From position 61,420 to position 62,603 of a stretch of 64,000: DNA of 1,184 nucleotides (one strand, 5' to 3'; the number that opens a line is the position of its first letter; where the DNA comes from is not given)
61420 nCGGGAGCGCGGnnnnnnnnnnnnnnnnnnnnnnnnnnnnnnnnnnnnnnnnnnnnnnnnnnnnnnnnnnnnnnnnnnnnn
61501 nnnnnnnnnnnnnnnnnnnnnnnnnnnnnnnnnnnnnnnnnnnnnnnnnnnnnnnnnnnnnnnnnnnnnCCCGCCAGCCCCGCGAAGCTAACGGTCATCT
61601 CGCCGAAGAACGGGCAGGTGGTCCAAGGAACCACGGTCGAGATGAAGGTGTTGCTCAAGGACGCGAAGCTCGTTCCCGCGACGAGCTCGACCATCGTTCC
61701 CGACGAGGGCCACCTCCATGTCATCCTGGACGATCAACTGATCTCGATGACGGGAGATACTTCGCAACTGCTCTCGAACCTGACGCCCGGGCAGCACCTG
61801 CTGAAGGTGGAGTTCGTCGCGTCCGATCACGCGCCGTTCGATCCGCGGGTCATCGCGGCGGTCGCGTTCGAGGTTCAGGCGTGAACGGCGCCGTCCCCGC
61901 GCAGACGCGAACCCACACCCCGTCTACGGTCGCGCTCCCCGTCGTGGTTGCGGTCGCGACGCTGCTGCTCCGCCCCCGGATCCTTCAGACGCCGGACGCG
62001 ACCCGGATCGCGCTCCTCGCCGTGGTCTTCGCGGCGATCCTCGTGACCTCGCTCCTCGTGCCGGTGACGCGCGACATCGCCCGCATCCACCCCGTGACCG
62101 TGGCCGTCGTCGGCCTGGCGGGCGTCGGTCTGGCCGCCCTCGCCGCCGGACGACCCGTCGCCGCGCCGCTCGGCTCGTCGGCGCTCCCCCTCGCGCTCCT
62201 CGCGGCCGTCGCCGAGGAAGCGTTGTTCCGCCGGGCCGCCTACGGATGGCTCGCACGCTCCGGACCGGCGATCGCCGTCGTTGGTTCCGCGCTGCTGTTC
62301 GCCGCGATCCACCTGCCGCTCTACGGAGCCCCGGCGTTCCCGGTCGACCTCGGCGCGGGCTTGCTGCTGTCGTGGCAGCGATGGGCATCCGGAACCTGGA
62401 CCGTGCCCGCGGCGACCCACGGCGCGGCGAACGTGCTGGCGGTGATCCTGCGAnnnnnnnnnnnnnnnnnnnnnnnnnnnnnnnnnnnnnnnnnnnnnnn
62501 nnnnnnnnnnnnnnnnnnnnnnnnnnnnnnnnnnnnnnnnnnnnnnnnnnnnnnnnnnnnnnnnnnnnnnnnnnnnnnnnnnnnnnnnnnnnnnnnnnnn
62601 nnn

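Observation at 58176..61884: Copper-handling locus: multiply frameshifted ycnI-like gene, copC-copD fusion, and two paralogous His-rich periplasmic proteins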

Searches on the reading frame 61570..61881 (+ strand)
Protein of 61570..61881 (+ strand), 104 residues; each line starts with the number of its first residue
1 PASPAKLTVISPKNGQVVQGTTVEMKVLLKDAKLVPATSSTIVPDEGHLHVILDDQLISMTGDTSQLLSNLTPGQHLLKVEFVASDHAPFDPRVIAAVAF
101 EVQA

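Call 56: search_dna_similar(query=window:61570-61881:+, collection=plasmids, mode=protein, max_evalue=0.001, max_rows=25)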
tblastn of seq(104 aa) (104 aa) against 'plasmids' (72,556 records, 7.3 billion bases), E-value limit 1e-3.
Records with a match: 1; places in all: 1; records where one place covers at least 80% of the query: 1.
Best place of each record, by identity: <60% 1.
By first word of the organism name: Sulfitobacter 1.
By predicted mobility (MOB-suite, as given by PLSDB): non-mobilizable 1.
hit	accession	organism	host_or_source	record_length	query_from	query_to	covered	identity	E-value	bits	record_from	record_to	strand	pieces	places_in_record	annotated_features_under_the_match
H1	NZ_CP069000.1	Sulfitobacter mediterraneus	Skeletonema costatum,The surface ...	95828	7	90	81%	31.8%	6e-4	44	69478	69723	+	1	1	copper chaperone PCu(A)C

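Call 57: get_annotated_region(hit=H1, flank=6000)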
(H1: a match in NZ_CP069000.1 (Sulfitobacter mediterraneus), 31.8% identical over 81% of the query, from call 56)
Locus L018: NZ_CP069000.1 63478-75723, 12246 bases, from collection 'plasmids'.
description: Sulfitobacter mediterraneus strain SC7-37 plasmid P4, complete sequence
organism: Sulfitobacter mediterraneus (NCBI taxid 83219)
taxonomy: Bacteria; Pseudomonadota; Alphaproteobacteria; Rhodobacterales; Roseobacteraceae; Sulfitobacter; Sulfitobacter mediterraneus
host: -; source: Skeletonema costatum,The surface seawater at the Pearl River Estuary; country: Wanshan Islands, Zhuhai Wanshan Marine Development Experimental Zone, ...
typing (MOB-suite, as given by PLSDB): non-mobilizable
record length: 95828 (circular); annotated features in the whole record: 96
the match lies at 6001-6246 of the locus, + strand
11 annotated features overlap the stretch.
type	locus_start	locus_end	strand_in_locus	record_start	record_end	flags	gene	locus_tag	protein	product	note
CDS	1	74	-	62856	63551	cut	-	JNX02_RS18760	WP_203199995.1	ABC transporter ATP-binding protein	-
CDS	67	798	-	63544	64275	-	-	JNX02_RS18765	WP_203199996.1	ABC transporter ATP-binding protein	-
CDS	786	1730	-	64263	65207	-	-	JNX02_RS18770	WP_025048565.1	branched-chain amino acid ABC transporter permease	GO:0015803 - branched-chain amino acid transport [Evidence IEA]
CDS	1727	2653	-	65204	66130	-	-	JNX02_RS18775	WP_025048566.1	branched-chain amino acid ABC transporter permease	GO:0015803 - branched-chain amino acid transport [Evidence IEA]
CDS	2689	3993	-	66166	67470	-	-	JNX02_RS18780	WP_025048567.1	ABC transporter substrate-binding protein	-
CDS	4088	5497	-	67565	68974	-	-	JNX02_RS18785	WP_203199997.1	hypothetical protein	-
CDS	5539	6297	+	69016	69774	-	-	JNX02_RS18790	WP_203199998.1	copper chaperone PCu(A)C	-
CDS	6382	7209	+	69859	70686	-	-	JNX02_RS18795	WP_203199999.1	xanthine dehydrogenase family protein subunit M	-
CDS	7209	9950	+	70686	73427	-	-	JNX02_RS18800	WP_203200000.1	molybdopterin cofactor-binding domain-containing protein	-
CDS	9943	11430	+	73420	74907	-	-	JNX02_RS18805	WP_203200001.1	6-hydroxynicotinate reductase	-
CDS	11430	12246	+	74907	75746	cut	-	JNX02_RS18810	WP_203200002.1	UPF0280 family protein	-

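Call 58: search_protein_families(library=pfam, max_evalue=0.01, proteins=[L018:5539-6294:+, L018:4088-5494:-])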
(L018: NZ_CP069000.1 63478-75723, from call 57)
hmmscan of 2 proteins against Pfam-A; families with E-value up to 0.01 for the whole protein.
L018:5539-6294:+ (252 aa): 1 family
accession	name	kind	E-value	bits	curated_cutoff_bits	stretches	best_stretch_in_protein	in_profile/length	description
PF04314.18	PCuAC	-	1.3e-07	31.9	29.4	1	43-128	13-107/109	Copper chaperone PCu(A)C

L018:4088-5494:- (468 aa): 0 families

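Call 70: search_protein_representatives(alignment_id=A5)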
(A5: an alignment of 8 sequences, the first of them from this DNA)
Query: 8 sequences, 104 profile positions. Proteins with E-value up to 0.001 (for the whole library): 1581; up to 1e-10: 546; up to 1e-30: 45. The best 150 are listed.
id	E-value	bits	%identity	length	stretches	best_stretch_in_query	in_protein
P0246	1.7e-95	330.2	-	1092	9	7-102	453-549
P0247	7.9e-91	315.2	-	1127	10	5-103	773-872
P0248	8.3e-89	308.7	-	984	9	2-104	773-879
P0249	1.4e-81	285.5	-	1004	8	6-102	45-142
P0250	4.5e-74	261.4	-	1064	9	3-102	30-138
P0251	1.5e-63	227.6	-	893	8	7-93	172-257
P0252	2.0e-61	220.7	-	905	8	7-101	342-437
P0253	3.8e-60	216.6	-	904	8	2-99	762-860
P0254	7.9e-53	193.1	-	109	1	1-104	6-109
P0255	7.5e-44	164.2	-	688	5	5-103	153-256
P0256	1.2e-43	163.6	-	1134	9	20-103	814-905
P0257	1.0e-41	157.3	-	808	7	6-95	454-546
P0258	2.3e-41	156.3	-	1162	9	4-102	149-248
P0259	2.7e-40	152.8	-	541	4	6-102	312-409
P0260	2.9e-40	152.7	-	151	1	1-103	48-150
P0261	1.6e-38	147.1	-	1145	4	2-103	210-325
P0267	4.2e-37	142.5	-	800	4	7-100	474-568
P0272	5.1e-36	139.0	-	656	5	2-102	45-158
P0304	5.3e-29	116.5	-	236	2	7-101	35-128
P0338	5.6e-26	106.8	-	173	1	4-101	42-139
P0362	1.8e-24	101.9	-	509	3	4-103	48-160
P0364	2.1e-24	101.7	-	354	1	19-93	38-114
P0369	2.4e-24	101.6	-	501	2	9-102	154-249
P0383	7.6e-24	99.9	-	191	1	1-103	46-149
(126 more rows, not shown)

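Call 71: search_protein_families(library=pfam, max_evalue=0.001, proteins=[P0261, P0267, P0364, P0369, P0362, P0272, P0259, P0304, P0338, P0383])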
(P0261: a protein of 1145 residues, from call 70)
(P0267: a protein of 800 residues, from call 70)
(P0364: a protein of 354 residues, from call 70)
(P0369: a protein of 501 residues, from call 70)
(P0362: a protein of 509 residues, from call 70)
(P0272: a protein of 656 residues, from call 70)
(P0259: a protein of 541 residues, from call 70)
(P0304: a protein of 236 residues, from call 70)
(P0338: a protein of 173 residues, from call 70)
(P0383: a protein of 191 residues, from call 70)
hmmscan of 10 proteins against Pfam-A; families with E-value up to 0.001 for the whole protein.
P0261 (1145 aa): 2 families
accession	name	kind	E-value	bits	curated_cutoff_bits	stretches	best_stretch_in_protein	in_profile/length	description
PF14347.11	DUF4399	-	8.1e-18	65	28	1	243-325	10-91/91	Domain of unknown function (DUF4399)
PF15902.12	Sortilin-Vps10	-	1.7e-07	30.9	33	0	483-543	3-60/446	Sortilin, neurotensin receptor 3,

P0267 (800 aa): 16 families
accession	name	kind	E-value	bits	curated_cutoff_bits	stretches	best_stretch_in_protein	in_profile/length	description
PF24681.1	Kelch_KLHDC2_KLHL20_DRC7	-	1.9e-54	184.7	50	3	41-145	38-138/221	KLHDC2/KLHL20/DRC7 Kelch-repeats domain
PF24981.1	Beta-prop_ATRN-LZTR1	-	1e-29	104.2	50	2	39-197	25-187/289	Attractin/LZTR1 beta-propeller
PF13415.12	Kelch_3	-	2.3e-26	91.8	22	2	173-225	1-48/48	Galactose oxidase, central domain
PF13418.12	Kelch_4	-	1e-24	86.7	21.6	1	161-211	1-45/49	Galactose oxidase, central domain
PF14347.11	DUF4399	-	4.3e-21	75.5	28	2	403-467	13-90/91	Domain of unknown function (DUF4399)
PF13854.13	Kelch_HCF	-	1.1e-18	68.1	113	3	59-127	195-257/345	Host cell factor, Kelch-repeats domain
PF19625.5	DUF6130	-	6.4e-14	52.4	23.7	1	409-471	86-146/153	Family of unknown function (DUF6130)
PF01344.31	Kelch_1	-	5.4e-13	48.6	20.1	0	173-198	11-35/46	Kelch motif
PF17957.7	Big_7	-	3.9e-09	37.5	24.1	0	367-390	1-25/70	Bacterial Ig domain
PF06832.18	BiPBP_C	-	1e-07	32.1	26.8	0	730-767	40-78/90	Penicillin-Binding Protein C-terminus Family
PF24996.1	NANM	-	1.3e-06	28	45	0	186-292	25-125/350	N-acetylneuraminate epimerase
PF09136.16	Glucodextran_B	-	1.8e-05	25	27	0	573-609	1-37/83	Glucodextranase, domain B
PF07646.21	Kelch_2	-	3.3e-05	24.1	21.3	0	281-310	9-39/48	Kelch motif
PF13964.12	Kelch_6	-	6.8e-05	23.2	25.3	0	68-88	15-35/50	Kelch motif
PF22433.2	MtxA_IG-like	-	0.00051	20.3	26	0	515-556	26-70/83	Magnetotaxis protein MtxA, Immunoglobulin-like domain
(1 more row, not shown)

P0364 (354 aa): 0 families

P0369 (501 aa): 7 families
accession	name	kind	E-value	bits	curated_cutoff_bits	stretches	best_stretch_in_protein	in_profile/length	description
PF13473.12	Cupredoxin_1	-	1.3e-15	57.7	27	2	31-125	16-97/104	Cupredoxin-like domain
PF00127.26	Copper-bind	-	9.2e-12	45.7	21.2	2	293-341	59-98/99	Copper binding proteins, plastocyanin/azurin family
PF14347.11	DUF4399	-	1.8e-08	35.1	28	0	217-249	57-90/91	Domain of unknown function (DUF4399)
PF06525.17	SoxE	-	8.3e-08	32.3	21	0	308-342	106-139/149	Sulfocyanin (SoxE) domain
PF11008.14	DUF2846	-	7.1e-06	26.5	34.3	0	196-229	24-57/92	Protein of unknown function (DUF2846)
PF07731.20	Cu-oxidase_2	-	2.9e-05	24.3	20.4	0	299-342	89-134/137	Multicopper oxidase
PF22091.2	DUF6941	-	0.00065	20.5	27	0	220-252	50-82/125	Family of unknown function (DUF6941)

P0362 (509 aa): 8 families
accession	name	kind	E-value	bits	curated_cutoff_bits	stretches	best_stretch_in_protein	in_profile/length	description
PF14347.11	DUF4399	-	1.6e-16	60.9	28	1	187-271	2-83/91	Domain of unknown function (DUF4399)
PF13473.12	Cupredoxin_1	-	3.5e-09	37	27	1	395-497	11-104/104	Cupredoxin-like domain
PF22091.2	DUF6941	-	2.5e-07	31.5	27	0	360-412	44-94/125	Family of unknown function (DUF6941)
PF22433.2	MtxA_IG-like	-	4.6e-06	26.8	26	0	240-263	47-70/83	Magnetotaxis protein MtxA, Immunoglobulin-like domain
PF02019.24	WIF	-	0.0002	21.6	25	0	356-443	43-124/131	WIF domain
PF07495.19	Y_Y_Y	-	0.00037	20.8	26.6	0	236-261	25-50/65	Y_Y_Y domain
PF11008.14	DUF2846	-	0.00045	20.7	34.3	0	235-257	35-57/92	Protein of unknown function (DUF2846)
PF19625.5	DUF6130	-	0.00085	19.6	23.7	0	44-159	39-142/153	Family of unknown function (DUF6130)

P0272 (656 aa): 3 families
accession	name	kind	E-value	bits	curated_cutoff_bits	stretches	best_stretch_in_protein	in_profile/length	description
PF14347.11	DUF4399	-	1.5e-41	141.1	28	5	425-506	9-90/91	Domain of unknown function (DUF4399)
PF22091.2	DUF6941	-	8.2e-11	42.8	27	0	467-511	40-83/125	Family of unknown function (DUF6941)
PF07495.19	Y_Y_Y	-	2.8e-06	27.6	26.6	0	118-144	27-52/65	Y_Y_Y domain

P0259 (541 aa): 8 families
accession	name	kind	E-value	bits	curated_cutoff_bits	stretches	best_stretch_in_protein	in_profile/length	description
PF14347.11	DUF4399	-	5.6e-10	39.9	28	0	269-298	51-80/91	Domain of unknown function (DUF4399)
PF17957.7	Big_7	-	3e-09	37.8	24.1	0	311-337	1-28/70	Bacterial Ig domain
PF08308.17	PEGA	-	6.5e-07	29.6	20.8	0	152-183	14-42/71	PEGA domain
PF19410.4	DUF5980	-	8.7e-07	29.7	27.1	0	351-427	5-81/97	Family of unknown function (DUF5980)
PF13620.12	CarboxypepD_reg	-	2.2e-05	25.1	32.3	0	425-480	9-63/82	Carboxypeptidase regulatory-like domain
PF21557.3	RhaB_D2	-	2.7e-05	24.5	27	0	164-198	68-101/172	Alpha-L-rhamnosidase, domain D2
PF21209.4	Bac_rhamnosid-like_N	-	0.00014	21.8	27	0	349-393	16-56/209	Alpha-rhamnosidase-like, bacteroidetes, N-terminal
PF10670.15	DUF4198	-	0.00026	21.6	34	1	423-460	153-197/209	Domain of unknown function (DUF4198)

P0304 (236 aa): 2 families
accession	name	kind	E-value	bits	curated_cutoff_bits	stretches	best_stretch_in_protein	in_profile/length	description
PF14347.11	DUF4399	-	2.2e-14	54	28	1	159-235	1-90/91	Domain of unknown function (DUF4399)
PF17957.7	Big_7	-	4e-05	24.6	24.1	0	33-58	1-28/70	Bacterial Ig domain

P0338 (173 aa): 0 families

P0383 (191 aa): 1 family
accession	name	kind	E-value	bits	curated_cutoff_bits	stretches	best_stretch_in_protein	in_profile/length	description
PF14347.11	DUF4399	-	2e-05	25.3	28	0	113-148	54-90/91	Domain of unknown function (DUF4399)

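Call 73: search_protein_families(library=pfam, alignment_id=A6, max_evalue=0.00001)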
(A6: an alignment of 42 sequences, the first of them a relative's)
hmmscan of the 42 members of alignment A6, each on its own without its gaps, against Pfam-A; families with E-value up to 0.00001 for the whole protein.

A. member 1, P0255 (688 aa): 8 families
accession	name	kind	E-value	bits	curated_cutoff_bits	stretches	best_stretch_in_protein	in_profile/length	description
PF14347.11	DUF4399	-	8.6e-17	61.7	28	0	316-341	52-77/91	Domain of unknown function (DUF4399)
PF13473.12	Cupredoxin_1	-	3.6e-14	53.1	27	1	583-686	5-104/104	Cupredoxin-like domain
PF22433.2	MtxA_IG-like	-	2.5e-12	46.9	26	0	317-338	48-69/83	Magnetotaxis protein MtxA, Immunoglobulin-like domain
PF11008.14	DUF2846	-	3.7e-11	43.4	34.3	0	302-333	26-57/92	Protein of unknown function (DUF2846)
PF17996.7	CE2_N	-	1.7e-09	38.1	27.9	0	164-230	24-83/108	Carbohydrate esterase 2 N-terminal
PF00116.26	COX2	-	5.7e-07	29.9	22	1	614-681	47-114/120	Cytochrome C oxidase subunit II, periplasmic domain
PF17957.7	Big_7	-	2.2e-06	28.7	24.1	0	156-227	4-70/70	Bacterial Ig domain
PF07495.19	Y_Y_Y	-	6.8e-06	26.3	26.6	0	318-338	31-51/65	Y_Y_Y domain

B. families by the number of members that match (of 42 scanned): 37 families (the first 25 are shown)
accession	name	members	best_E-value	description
PF14347.11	DUF4399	38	1.1e-37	Domain of unknown function (DUF4399)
PF06832.18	BiPBP_C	14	2e-14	Penicillin-Binding Protein C-terminus Family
PF19625.5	DUF6130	14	1e-11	Family of unknown function (DUF6130)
PF17957.7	Big_7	11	6.2e-13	Bacterial Ig domain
PF11008.14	DUF2846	7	1e-12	Protein of unknown function (DUF2846)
PF17996.7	CE2_N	5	1.3e-16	Carbohydrate esterase 2 N-terminal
PF22433.2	MtxA_IG-like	5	2.5e-12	Magnetotaxis protein MtxA, Immunoglobulin-like domain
PF07495.19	Y_Y_Y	4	1.1e-12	Y_Y_Y domain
PF22091.2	DUF6941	3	6.9e-16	Family of unknown function (DUF6941)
PF13750.12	Big_3_3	3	3.3e-07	Bacterial Ig-like domain (group 3)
PF20009.4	GEVED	2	6.5e-23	GEVED domain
PF08308.17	PEGA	2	7.9e-12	PEGA domain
PF24421.1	Ig_J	2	5.4e-10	Tip attachment protein J, Ig-like domain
PF21209.4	Bac_rhamnosid-like_N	2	1.1e-07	Alpha-rhamnosidase-like, bacteroidetes, N-terminal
PF21557.3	RhaB_D2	2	2.3e-07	Alpha-L-rhamnosidase, domain D2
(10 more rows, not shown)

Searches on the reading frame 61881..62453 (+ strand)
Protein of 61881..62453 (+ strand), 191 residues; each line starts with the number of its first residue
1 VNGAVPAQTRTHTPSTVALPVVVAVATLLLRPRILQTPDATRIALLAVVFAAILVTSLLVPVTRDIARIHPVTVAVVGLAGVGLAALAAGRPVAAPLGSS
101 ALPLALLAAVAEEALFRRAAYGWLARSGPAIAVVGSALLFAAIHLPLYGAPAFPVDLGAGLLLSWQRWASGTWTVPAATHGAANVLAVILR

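Call 5: search_protein_families(library=pfam, max_evalue=0.1, proteins=[window:61881-62453:+])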
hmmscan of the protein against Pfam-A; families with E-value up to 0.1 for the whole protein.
seq(191 aa): 1 family
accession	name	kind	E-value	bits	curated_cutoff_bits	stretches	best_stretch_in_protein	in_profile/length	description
PF02517.21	Rce1-like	-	1.9e-13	50.9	22.4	1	101-185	8-92/93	Type II CAAX prenyl endopeptidase Rce1-like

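Call 36: search_protein_families(library=ncbifam, max_evalue=0.01, proteins=[window:61881-62453:+])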
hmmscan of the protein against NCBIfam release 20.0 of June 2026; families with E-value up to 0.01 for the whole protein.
window:61881-62453:+ (191 aa): 3 families
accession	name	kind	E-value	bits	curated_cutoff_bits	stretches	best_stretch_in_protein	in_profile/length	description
NF041647.1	ABC_perm_CPBP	equivalog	7.9e-09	34.8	435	1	17-190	464-633/636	ABC transporter permease subunit/CPBP intramembrane protease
NF033192.3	CPBP_JDVT_MrtJ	equivalog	6.9e-06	26.7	75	1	104-188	4-96/98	JDVT-CTERM system glutamic-type intramembrane protease MrtJ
NF040589.1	CPBP_Synerg_MrtS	equivalog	0.00015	22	130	1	101-188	76-164/170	Synerg-CTERM system glutamic-type intramembrane protease MrtS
